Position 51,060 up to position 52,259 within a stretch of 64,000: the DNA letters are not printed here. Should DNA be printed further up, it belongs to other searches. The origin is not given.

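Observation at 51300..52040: PilB carries two tandem, apparently catalytically degenerate restriction-endonuclease-like (Mrr_cat-type) modules at its N-terminus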

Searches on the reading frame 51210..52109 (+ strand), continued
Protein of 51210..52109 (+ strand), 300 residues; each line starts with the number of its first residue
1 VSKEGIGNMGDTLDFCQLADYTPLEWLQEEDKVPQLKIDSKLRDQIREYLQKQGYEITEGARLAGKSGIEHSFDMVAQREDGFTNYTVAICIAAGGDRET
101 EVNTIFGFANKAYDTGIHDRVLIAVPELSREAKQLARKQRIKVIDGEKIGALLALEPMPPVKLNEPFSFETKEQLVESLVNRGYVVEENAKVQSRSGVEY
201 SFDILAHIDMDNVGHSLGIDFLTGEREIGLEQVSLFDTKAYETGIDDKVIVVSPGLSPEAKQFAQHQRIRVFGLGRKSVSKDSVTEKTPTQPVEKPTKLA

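Call 47: find_encoding_contigs(protein=P0209, flank=10000, max_places=1)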
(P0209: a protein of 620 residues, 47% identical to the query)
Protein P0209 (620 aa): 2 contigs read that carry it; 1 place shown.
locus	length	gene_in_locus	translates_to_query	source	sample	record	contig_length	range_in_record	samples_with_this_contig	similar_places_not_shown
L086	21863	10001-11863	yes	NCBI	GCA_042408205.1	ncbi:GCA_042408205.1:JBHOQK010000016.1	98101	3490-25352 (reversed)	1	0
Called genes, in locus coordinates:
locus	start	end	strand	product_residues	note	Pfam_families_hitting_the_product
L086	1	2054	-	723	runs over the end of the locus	PF00009:GTP_EFTU, PF22042:EF-G_D2, PF03144:GTP_EFTU_D2, PF14492:EFG_III, PF16658:RF3_C (weak), PF03764:EFG_IV, PF00679:EFG_C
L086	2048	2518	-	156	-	PF00177:Ribosomal_S7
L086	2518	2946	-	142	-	PF00164:Ribosom_S12_S23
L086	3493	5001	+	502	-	PF18884:TSP3_bac (faint)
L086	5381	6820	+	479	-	-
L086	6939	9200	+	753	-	PF01590:GAF, PF13185:GAF_2, PF13492:GAF_3, PF13185:GAF_2 (weak), PF01590:GAF, PF13185:GAF_2, PF00512:HisKA, PF02518:HATPase_c, +1 more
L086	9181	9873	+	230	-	PF00072:Response_reg, PF00486:Trans_reg_C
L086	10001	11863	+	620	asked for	PF00072:Response_reg, PF18551:TackOD1, PF04471:Mrr_cat (weak), PF22722:NA-iREase1 (faint), PF04471:Mrr_cat (weak)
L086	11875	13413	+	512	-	PF13506:Glyco_transf_21, PF00535:Glycos_transf_2, PF10111:Glyco_tranf_2_2 (weak), PF13641:Glyco_tranf_2_3, PF01644:Chitin_synth_1, PF03142:Chitin_synth_2, PF13632:Glyco_trans_2_3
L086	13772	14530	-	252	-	PF01522:Polysacc_deac_1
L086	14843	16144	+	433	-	PF00483:NTP_transferase, PF12804:NTP_transf_3, PF24894:Hexapep_GlmU (faint), PF25084:LbH_EIF2B (weak), PF25087:GMPPB_C, PF00132:Hexapep, PF25084:LbH_EIF2B, PF00132:Hexapep (weak), +1 more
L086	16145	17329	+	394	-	PF00483:NTP_transferase, PF12804:NTP_transf_3, PF24894:Hexapep_GlmU (faint), PF25084:LbH_EIF2B, PF00132:Hexapep, PF25087:GMPPB_C, PF00132:Hexapep (weak), PF25084:LbH_EIF2B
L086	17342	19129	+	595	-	PF13522:GATase_6, PF13537:GATase_7, PF01380:SIS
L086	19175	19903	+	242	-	PF07705:CARDB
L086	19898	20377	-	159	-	PF01327:Pep_deformylase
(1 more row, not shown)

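Call 58: list_cluster_members(proteins=[P0157, P0160, P0185, P0197, P0199, P0194, P0176, P0165, P0190, P0209])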
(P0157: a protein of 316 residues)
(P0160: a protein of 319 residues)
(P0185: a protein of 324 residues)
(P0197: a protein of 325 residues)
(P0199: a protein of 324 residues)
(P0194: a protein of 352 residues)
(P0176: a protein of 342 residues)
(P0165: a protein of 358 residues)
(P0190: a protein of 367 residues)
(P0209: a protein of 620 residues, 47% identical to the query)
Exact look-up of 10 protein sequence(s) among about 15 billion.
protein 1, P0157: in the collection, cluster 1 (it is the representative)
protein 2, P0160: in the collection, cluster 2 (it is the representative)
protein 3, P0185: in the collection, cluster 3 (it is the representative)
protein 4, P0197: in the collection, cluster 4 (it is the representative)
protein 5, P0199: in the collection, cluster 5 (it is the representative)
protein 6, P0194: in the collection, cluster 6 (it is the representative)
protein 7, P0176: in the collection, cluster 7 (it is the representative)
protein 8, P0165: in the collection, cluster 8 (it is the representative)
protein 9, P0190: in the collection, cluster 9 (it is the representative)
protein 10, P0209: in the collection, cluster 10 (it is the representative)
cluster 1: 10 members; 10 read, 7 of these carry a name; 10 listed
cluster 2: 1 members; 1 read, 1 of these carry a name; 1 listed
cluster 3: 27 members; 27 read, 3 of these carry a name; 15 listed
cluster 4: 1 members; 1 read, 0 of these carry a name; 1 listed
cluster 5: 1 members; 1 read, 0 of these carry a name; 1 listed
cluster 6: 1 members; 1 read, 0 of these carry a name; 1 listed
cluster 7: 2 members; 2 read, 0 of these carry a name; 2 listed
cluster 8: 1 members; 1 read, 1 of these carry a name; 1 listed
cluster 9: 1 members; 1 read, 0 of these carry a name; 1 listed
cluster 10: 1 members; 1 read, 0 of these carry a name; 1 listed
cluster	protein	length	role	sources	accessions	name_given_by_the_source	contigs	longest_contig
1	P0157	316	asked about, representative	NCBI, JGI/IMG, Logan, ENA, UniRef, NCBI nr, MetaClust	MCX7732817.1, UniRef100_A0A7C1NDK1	MAG: restriction endonuclease [candidate division WOR-3 bacterium] | Thaumarchaeal output domain-containing protein n=2 Tax=candidate division WOR-3 bacterium ... | restriction endonuclease [candidate division WOR-3 bacterium]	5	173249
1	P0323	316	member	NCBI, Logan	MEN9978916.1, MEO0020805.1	MAG: restriction endonuclease [candidate division WOR-3 bacterium]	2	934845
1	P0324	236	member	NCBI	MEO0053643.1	MAG: hypothetical protein ABIK22_05730, partial [candidate division WOR-3 bacterium]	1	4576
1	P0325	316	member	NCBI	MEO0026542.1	MAG: restriction endonuclease [candidate division WOR-3 bacterium]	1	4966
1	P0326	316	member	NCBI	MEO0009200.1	MAG: restriction endonuclease [candidate division WOR-3 bacterium]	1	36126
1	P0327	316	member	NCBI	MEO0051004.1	MAG: restriction endonuclease [candidate division WOR-3 bacterium]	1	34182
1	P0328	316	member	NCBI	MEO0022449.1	MAG: restriction endonuclease [candidate division WOR-3 bacterium]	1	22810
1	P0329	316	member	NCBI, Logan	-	-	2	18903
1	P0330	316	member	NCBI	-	-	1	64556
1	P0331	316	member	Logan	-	-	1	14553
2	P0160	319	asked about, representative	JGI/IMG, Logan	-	hypothetical protein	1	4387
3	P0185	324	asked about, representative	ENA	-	-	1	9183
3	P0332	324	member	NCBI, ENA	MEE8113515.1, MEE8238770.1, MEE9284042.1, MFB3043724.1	MAG: hypothetical protein ACE1ZC_05540 [Nitrososphaerales archaeon]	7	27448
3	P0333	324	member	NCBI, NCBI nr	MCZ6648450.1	MAG: hypothetical protein O7B30_04325 [Thaumarchaeota archaeon] | hypothetical protein [Nitrososphaerota archaeon]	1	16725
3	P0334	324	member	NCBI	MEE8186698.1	MAG: hypothetical protein V3T99_03435 [Nitrososphaerales archaeon]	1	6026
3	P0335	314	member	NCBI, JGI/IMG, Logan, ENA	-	-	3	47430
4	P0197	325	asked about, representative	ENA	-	-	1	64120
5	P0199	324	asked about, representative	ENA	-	-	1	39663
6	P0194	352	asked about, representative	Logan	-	-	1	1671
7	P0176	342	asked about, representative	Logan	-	-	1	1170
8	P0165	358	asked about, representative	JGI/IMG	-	ribosomal protein L40E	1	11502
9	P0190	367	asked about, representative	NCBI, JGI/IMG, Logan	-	-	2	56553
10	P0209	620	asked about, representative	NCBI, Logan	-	-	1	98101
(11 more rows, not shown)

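Call 60: find_encoding_contigs(protein=P0335, flank=10000, max_places=1)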
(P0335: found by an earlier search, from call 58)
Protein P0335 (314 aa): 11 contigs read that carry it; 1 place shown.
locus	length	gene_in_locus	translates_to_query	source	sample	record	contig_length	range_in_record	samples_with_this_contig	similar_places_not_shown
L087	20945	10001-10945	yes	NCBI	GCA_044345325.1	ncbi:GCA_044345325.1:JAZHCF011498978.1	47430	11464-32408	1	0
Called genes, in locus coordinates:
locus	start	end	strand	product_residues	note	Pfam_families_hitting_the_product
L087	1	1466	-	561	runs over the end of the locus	-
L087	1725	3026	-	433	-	PF19289:PmbA_TldD_3rd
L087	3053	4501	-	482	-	PF01523:PmbA_TldD_1st, PF19290:PmbA_TldD_2nd (weak), PF19289:PmbA_TldD_3rd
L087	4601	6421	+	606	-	PF01850:PIN (faint), PF00437:T2SSE, PF00013:KH_1 (faint)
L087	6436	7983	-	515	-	PF00117:GATase, PF07722:Peptidase_C26 (weak), PF02540:NAD_synthase (faint), PF00958:GMP_synt_C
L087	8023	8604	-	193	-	-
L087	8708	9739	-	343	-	PF00180:Iso_dh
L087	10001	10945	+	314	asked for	PF18551:TackOD1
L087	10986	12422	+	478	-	PF13506:Glyco_transf_21, PF13641:Glyco_tranf_2_3, PF00535:Glycos_transf_2, PF10111:Glyco_tranf_2_2, PF01644:Chitin_synth_1 (faint), PF03142:Chitin_synth_2 (weak), PF13632:Glyco_trans_2_3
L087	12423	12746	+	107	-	-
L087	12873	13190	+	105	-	PF14947:HTH_45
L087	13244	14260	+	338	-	PF00180:Iso_dh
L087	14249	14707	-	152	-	PF01994:Trm56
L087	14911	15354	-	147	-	PF01381:HTH_3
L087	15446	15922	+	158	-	PF14810:TGT_C2, PF01472:PUA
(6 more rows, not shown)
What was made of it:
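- A thaumarchaeal TackOD1-iRE lies 41 bp upstream of a GT2 (calls 58, 60).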

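Call 61: find_encoding_contigs(protein=P0323, flank=10000, max_places=1)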
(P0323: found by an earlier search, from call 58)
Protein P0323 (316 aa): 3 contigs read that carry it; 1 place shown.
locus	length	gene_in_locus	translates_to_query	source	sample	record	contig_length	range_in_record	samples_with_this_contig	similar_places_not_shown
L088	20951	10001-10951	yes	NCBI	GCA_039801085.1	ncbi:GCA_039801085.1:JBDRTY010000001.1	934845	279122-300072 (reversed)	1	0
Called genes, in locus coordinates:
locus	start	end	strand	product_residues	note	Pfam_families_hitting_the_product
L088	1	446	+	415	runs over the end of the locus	PF01547:SBP_bac_1, PF13416:SBP_bac_8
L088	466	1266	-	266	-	PF01416:PseudoU_synth_1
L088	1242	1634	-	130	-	PF01258:zf-dskA_traR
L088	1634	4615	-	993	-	PF00133:tRNA-synt_1, PF09334:tRNA-synt_1g (faint), PF08264:Anticodon_1, PF19302:DUF5915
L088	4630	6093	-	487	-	PF25293:Beta-prop_EMC1_N (faint), PF01011:PQQ (faint), PF13360:PQQ_2, PF13570:Beta-prop_ACSF4, PF13360:PQQ_2, PF13570:Beta-prop_ACSF4, PF13360:PQQ_2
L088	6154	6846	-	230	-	-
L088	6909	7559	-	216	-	-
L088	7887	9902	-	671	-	PF02690:Na_Pi_cotrans, PF01895:PhoU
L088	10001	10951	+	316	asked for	PF18551:TackOD1, PF04471:Mrr_cat (weak)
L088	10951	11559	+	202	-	PF01252:Peptidase_A8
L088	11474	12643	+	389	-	PF00266:Aminotran_5, PF01053:Cys_Met_Meta_PP (weak), PF01041:DegT_DnrJ_EryC1, PF01212:Beta_elim_lyase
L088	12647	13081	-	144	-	PF01951:Archease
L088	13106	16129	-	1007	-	PF00070:Pyr_redox (faint), PF12831:FAD_oxidored, PF00890:FAD_binding_2 (weak), PF01266:DAO (weak), PF07992:Pyr_redox_2 (weak), PF12831:FAD_oxidored, PF13450:NAD_binding_8, PF12838:Fer4_7 (weak), +8 more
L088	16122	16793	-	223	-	PF25160:LdpA_Fe-S-bd (faint), PF12838:Fer4_7 (faint), PF13183:Fer4_8, PF13187:Fer4_9 (faint), PF13237:Fer4_10 (faint), PF13534:Fer4_17 (weak), PF13183:Fer4_8 (weak), PF13534:Fer4_17 (weak)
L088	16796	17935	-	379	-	PF04432:FrhB_FdhB_C (faint), PF00037:Fer4 (faint), PF13746:Fer4_18 (faint), PF13237:Fer4_10 (faint), PF13183:Fer4_8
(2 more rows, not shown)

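Call 62: predict_structure(alignment_id=A2)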
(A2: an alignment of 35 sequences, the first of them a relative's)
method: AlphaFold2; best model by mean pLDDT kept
length: 473 residues; sequences in the alignment: 35
mean_pLDDT: 85.6   pTM: 0.70
mean pLDDT of the five models: 85.6, 84.5, 82.7, 76.2, 75.8
residues with pLDDT >= 90: 212; 70-90: 213; 50-70: 29; < 50: 19
segments of 3 or more residues with pLDDT < 50: 1-4, 210-213, 463-473
pLDDT, mean of each block of 10 residues (from residue 1): 54 81 87 90 91 93 92 92 86 77 88 91 87 89 83 90 83 85 86 91 74 64 89 89 80 89 91 88 94 91 93 93 84 69 75 91 92 91 92 91 92 94 91 95 93 87 47 38
secondary structure, 60 per line:
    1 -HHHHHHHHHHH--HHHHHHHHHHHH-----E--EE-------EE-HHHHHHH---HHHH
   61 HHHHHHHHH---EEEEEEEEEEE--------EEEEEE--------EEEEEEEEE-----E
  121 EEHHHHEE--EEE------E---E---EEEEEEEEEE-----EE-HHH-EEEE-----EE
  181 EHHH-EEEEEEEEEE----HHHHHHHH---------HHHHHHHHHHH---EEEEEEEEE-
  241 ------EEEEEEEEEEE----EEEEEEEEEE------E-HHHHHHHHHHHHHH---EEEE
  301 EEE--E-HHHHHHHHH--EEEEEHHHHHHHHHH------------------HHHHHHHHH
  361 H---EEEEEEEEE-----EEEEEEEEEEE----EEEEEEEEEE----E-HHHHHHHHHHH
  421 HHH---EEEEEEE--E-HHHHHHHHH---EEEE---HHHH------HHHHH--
elements in order: H2-12 H15-26 H47-53 H57-69 E73-83 E92-97 E106-114 E120-122 H123-126 E131-133 E148-157 E170-173 E179-181 E186-195 H200-207 H217-227 E231-239 E247-257 E262-271 H280-293 E297-303 H308-316 E319-323 H324-333 H352-361 E365-373 E379-389 E394-403 H410-423 E427-433 H438-446 E450-453 H457-460 H467-471

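Call 64: fold_search(model_id=the predicted structure, library=pdb)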
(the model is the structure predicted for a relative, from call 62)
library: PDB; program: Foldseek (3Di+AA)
matches with E <= 10: 1296; with E <= 0.001: 5
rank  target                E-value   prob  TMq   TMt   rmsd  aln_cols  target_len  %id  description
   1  1y88                  1.1e-06  1.00  0.20  0.47  18.3       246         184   15  Crystal Structure of Protein of Unknown Function AF1548 (released 2004-12-21)
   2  5gkj_B                5.9e-05  0.97  0.14  0.26  17.8       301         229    9  Structure of EndoMS in apo form (released 2016-11-02)
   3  2vld_A                2.3e-04  0.97  0.16  0.30  19.8       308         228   10  crystal structure of a repair endonuclease from Pyrococcus abyssi (released 2009-05-19)
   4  2vld_B                3.5e-04  0.96  0.16  0.30  19.2       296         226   11  crystal structure of a repair endonuclease from Pyrococcus abyssi (released 2009-05-19)
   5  8h0i_A                4.2e-04  0.57  0.13  0.17  22.2       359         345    8  Cryo-EM structure of APOBEC3G-Vif complex (released 2023-07-19)
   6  6wmb_A                1.4e-03  0.63  0.13  0.16  20.3       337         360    9  Crystal structure of a soluble variant of full-length human APOBEC3G (pH 8.0) (released 2020-12-23)
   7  6wmc_A                1.4e-03  0.60  0.12  0.15  19.2       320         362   10  Crystal structure of a soluble variant of full-length human APOBEC3G (pH 9.0) (released 2020-12-23)
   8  9nl2_A                1.8e-03  1.00  0.15  0.07   7.0       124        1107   14  Structure of R2 retrotransposon protein from Platysternon megacephalum initiating target-primed reverse transcription (released 2025-06-18)
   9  9u49_A                2.1e-03  1.00  0.21  0.25   6.1       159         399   12  crystal structure of Cdn1 in complex with cA4 (released 2026-02-04)
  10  9dou_A                2.1e-03  0.99  0.15  0.09   7.1       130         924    9  Taeniopygia guttata R2 retrotransposon (R2Tg) initiating target-primed reverse transcription (released 2025-05-21)
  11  7edb_A                2.3e-03  0.99  0.18  0.24  10.9       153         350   16  EcoT38I restriction endonuclease complexed with DNA (released 2022-03-16)
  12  4oc8_A                2.5e-03  1.00  0.18  0.22   6.1       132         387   14  DNA modification-dependent restriction endonuclease AspBHI (released 2014-03-19)
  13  5gkj_A                3.1e-03  0.82  0.15  0.29  18.7       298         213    8  Structure of EndoMS in apo form (released 2016-11-02)
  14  4f0p_B                4.0e-03  1.00  0.18  0.19  13.6       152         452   15  MspJI Restriction Endonuclease - P31 Form (released 2012-08-08)
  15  7edb_B                4.2e-03  0.99  0.18  0.24  10.4       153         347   17  EcoT38I restriction endonuclease complexed with DNA (released 2022-03-16)
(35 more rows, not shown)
